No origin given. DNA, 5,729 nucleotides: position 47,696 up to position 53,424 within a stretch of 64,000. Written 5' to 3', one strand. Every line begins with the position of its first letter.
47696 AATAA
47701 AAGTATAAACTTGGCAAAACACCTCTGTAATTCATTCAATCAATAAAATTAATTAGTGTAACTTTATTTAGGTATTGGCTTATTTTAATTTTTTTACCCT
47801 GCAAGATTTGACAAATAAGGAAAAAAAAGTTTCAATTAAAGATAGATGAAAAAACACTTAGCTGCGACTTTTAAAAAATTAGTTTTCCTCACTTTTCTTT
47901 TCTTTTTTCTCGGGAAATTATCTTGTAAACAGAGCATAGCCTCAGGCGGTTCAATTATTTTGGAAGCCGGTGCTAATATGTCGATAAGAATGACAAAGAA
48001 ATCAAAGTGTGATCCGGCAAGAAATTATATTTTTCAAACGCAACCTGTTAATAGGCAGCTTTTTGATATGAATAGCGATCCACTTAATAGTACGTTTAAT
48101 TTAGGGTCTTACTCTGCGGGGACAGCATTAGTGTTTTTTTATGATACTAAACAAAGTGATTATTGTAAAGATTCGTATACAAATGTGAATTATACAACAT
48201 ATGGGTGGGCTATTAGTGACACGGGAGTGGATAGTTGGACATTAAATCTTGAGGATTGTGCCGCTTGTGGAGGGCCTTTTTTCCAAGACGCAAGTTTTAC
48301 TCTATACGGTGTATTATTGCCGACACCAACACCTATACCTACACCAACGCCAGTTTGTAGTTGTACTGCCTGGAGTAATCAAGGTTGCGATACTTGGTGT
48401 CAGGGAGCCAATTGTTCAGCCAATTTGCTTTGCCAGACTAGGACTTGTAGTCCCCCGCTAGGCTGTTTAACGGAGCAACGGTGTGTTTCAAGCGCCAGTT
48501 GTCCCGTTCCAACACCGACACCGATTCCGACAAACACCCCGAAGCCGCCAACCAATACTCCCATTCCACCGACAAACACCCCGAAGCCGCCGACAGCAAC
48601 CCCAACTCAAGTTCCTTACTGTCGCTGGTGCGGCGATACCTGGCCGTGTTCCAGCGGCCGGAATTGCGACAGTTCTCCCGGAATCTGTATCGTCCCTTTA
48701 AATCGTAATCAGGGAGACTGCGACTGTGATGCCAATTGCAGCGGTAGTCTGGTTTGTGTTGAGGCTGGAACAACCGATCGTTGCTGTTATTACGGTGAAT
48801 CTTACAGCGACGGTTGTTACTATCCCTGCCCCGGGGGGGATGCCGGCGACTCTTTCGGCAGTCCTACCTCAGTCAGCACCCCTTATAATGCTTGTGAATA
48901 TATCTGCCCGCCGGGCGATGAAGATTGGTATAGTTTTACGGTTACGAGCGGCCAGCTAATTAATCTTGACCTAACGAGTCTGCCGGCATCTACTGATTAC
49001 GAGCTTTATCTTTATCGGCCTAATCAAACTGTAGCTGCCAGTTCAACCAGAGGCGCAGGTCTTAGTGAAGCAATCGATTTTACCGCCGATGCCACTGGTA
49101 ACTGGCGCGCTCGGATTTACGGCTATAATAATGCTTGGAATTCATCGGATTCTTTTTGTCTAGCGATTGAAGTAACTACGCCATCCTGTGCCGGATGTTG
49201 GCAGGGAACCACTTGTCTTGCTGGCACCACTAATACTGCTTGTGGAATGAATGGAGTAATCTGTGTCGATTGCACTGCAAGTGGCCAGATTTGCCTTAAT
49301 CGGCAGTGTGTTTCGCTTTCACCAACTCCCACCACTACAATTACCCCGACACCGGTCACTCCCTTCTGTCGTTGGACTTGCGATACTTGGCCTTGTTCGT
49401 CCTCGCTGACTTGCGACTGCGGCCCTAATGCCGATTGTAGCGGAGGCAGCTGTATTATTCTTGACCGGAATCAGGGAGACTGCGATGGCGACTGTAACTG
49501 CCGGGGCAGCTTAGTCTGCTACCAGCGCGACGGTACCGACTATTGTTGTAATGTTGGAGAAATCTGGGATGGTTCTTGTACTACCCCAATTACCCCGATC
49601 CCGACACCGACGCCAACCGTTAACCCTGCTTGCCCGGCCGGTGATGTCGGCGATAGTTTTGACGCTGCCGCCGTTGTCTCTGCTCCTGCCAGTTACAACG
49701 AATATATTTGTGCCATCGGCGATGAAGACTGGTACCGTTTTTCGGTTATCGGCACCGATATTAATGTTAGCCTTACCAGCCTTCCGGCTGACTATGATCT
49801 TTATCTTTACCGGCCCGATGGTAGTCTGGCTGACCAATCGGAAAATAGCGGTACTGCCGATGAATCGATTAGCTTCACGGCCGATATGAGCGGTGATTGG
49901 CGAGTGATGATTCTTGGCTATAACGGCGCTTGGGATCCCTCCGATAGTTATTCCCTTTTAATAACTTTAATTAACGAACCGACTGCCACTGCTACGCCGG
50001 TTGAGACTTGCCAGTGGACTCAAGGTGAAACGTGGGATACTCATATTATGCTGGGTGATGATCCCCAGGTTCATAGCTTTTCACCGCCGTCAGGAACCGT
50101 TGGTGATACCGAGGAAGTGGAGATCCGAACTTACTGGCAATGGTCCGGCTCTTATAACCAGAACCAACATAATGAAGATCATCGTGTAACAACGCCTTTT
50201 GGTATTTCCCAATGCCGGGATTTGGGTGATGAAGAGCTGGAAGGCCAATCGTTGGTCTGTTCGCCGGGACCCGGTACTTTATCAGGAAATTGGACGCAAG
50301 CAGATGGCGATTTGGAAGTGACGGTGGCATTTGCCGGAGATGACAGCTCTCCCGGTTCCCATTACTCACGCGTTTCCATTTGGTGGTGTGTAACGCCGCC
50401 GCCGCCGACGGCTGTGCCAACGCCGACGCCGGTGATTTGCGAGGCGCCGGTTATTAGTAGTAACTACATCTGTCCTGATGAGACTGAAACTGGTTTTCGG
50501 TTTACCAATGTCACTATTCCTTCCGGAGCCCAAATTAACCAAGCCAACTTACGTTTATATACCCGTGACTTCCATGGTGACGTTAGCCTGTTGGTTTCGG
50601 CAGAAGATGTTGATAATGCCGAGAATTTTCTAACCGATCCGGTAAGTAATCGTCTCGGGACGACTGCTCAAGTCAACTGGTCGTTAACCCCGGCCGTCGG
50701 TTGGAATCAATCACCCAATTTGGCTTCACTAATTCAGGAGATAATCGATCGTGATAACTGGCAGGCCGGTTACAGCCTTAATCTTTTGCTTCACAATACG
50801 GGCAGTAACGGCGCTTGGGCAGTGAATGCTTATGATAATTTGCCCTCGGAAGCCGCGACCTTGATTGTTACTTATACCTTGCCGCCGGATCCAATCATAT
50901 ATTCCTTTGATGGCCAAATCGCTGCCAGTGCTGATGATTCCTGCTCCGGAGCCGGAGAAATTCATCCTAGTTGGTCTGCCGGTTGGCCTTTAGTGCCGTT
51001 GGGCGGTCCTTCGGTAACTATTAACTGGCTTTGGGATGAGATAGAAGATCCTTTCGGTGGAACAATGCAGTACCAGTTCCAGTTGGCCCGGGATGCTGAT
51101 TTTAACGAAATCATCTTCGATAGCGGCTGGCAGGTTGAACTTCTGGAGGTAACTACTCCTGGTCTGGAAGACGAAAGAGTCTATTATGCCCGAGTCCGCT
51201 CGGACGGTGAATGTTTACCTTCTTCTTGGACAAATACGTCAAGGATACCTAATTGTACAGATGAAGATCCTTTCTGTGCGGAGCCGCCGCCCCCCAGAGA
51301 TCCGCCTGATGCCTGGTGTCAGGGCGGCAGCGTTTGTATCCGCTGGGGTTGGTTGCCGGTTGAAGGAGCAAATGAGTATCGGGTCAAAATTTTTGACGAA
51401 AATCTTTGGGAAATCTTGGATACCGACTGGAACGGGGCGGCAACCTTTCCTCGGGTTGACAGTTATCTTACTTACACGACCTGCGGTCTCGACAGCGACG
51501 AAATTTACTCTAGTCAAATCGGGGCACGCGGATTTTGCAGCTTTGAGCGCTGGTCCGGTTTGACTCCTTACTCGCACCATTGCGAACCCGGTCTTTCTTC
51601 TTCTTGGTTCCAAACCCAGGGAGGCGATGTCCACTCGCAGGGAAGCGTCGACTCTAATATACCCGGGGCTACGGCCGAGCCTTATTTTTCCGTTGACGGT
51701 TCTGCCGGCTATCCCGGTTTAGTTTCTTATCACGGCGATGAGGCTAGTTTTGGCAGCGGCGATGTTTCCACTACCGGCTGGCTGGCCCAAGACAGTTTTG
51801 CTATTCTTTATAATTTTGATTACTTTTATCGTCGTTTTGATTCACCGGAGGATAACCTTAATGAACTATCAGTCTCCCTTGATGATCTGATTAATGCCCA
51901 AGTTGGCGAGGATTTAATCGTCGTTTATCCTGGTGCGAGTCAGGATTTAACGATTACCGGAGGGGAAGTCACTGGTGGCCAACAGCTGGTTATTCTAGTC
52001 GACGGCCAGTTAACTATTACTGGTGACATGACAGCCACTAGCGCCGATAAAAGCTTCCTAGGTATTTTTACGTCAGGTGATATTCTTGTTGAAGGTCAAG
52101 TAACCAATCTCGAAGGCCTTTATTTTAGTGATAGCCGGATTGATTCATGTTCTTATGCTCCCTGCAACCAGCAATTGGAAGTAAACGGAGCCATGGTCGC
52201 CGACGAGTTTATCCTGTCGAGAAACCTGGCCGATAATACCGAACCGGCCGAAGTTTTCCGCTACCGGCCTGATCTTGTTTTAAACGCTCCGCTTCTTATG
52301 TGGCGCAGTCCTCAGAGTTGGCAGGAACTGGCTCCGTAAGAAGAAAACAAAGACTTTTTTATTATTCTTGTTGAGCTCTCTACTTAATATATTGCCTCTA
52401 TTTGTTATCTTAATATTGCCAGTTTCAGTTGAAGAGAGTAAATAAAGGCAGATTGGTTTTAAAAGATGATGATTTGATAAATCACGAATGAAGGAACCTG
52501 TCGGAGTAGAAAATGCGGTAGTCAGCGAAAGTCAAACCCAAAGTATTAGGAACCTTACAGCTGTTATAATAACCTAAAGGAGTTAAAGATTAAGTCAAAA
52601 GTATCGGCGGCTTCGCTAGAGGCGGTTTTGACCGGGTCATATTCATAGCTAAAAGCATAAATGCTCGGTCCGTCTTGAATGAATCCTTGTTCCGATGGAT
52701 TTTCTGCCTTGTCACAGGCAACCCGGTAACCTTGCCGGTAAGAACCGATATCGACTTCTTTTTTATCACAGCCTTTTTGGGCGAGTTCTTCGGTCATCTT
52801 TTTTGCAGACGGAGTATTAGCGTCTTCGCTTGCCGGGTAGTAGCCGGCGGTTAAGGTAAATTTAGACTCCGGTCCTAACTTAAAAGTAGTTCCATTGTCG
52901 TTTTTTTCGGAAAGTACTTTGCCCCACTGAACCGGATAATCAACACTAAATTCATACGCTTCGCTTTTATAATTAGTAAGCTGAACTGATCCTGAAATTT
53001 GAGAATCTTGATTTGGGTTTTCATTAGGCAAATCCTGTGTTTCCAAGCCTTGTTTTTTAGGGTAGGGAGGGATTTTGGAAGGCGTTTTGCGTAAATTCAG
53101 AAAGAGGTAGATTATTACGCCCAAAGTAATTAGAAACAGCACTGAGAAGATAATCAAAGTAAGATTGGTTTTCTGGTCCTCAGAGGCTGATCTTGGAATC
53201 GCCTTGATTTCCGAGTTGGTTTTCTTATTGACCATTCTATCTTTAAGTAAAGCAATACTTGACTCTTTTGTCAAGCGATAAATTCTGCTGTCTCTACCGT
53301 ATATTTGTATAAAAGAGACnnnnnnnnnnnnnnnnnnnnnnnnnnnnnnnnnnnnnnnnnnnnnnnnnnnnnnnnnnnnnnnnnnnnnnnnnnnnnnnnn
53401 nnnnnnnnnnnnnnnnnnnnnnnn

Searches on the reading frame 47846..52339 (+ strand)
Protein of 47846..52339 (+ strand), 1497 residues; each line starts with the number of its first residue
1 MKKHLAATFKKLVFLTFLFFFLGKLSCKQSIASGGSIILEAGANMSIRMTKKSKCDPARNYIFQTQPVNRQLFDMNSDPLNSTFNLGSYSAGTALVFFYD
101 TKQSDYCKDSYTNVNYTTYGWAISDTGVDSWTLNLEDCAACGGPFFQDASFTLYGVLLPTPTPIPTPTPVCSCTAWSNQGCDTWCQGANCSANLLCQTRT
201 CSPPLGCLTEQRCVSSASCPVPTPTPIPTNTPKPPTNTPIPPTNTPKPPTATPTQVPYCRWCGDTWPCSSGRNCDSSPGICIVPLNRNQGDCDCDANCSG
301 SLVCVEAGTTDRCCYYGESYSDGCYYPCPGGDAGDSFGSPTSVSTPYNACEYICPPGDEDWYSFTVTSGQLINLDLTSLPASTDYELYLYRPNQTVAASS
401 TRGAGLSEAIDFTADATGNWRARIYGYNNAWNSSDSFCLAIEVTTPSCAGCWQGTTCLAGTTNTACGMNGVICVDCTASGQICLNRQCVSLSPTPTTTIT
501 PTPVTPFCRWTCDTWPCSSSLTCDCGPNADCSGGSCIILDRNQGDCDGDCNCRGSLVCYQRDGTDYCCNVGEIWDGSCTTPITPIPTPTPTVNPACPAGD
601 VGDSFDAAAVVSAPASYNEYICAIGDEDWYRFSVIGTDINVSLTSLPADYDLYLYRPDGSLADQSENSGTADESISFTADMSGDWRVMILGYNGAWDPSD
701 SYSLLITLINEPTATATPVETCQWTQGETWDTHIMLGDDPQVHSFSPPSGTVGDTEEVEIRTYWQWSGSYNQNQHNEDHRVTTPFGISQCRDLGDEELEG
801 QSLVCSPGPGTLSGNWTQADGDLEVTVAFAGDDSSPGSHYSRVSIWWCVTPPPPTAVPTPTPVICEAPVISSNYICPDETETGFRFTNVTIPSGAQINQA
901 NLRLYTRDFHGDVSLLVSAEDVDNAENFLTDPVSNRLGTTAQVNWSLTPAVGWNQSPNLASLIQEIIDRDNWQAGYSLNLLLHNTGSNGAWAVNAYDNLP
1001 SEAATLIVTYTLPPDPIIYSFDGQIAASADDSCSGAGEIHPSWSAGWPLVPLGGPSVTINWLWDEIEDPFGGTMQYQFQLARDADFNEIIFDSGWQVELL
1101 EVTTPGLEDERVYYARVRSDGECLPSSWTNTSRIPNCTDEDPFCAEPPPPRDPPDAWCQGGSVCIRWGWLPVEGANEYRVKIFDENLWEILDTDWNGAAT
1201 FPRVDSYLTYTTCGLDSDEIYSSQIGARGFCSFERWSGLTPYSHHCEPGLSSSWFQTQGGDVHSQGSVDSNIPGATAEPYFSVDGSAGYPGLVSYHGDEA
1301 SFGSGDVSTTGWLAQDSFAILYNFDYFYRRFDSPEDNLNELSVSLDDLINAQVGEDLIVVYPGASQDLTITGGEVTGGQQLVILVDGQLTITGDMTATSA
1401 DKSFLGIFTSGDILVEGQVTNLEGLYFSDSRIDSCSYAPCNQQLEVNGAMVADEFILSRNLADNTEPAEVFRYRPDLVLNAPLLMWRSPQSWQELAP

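Call 16: search_protein_families(library=pfam, proteins=[window:47846-52339:+], max_evalue=0.01)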
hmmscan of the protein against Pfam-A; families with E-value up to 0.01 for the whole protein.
window:47846-52339:+ (1497 aa): 1 family
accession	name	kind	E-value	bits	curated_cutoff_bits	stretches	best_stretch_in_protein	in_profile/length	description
PF04151.21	PPC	-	5.4e-19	69.3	25.9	2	358-426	1-70/70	Bacterial pre-peptidase C-terminal domain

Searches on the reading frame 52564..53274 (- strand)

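Call 19: search_protein_families(library=pfam, proteins=[window:52564-53274:-], max_evalue=0.01)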
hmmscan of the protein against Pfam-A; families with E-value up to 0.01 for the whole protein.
window:52564-53274:- (236 aa): 1 family
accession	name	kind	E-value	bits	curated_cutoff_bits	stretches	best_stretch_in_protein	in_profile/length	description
PF18933.6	PsbP_2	-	8.1e-06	26.4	27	1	81-234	26-183/184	PsbP-like protein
